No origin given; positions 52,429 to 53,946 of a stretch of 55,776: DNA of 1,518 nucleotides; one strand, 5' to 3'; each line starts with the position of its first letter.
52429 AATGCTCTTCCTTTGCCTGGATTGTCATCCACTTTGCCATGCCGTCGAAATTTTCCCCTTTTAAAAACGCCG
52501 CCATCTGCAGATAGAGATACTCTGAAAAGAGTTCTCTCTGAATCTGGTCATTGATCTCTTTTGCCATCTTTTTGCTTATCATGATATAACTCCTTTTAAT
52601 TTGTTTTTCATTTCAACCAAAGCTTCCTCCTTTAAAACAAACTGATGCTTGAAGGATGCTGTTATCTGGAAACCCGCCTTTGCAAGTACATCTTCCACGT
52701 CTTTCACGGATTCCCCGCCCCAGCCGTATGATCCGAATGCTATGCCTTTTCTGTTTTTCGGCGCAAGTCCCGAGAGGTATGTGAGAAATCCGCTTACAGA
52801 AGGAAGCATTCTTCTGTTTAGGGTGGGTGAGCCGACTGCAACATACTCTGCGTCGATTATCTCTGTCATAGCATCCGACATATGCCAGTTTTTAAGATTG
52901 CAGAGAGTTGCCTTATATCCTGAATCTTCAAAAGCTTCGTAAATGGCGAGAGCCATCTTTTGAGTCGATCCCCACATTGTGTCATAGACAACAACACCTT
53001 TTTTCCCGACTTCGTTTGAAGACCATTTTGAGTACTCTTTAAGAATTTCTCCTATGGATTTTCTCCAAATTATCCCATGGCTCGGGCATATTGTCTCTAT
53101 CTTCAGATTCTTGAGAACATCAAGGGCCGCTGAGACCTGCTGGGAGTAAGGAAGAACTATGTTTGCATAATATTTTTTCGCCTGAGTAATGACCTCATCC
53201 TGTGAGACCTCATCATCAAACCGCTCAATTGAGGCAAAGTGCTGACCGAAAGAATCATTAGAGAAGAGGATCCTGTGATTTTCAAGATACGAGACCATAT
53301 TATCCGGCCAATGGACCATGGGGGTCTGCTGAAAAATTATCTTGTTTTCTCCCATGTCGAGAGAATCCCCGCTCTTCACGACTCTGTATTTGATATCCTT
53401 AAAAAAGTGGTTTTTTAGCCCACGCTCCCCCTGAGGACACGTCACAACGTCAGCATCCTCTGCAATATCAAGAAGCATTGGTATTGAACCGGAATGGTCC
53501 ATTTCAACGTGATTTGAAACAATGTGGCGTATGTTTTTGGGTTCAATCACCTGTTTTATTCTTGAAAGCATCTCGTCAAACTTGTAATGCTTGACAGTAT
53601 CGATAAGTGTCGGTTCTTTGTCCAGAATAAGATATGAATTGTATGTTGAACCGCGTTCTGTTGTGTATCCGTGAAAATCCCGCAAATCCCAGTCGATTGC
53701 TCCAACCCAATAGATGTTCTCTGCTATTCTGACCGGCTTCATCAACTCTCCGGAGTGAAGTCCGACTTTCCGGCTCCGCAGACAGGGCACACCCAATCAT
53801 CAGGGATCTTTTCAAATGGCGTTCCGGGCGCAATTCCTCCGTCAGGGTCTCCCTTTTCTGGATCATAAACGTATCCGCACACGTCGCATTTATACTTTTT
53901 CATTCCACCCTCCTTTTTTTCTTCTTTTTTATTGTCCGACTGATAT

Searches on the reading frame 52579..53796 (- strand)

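Call 62: search_protein_families(library=pfam, proteins=[window:52579-53796:-], max_evalue=0.0001)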
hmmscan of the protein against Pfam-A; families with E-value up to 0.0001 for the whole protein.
window:52579-53796:- (405 aa): 3 families
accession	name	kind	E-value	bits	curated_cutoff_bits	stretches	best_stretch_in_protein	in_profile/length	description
PF19583.5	ODP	-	2.5e-24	86.7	27.2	1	52-241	3-194/194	ODP family beta lactamase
PF00258.30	Flavodoxin_1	-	1.2e-14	55.1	25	1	269-381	1-123/143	Flavodoxin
PF00753.33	Lactamase_B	-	6.8e-09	36.4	22.7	1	52-240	6-196/196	Metallo-beta-lactamase superfamily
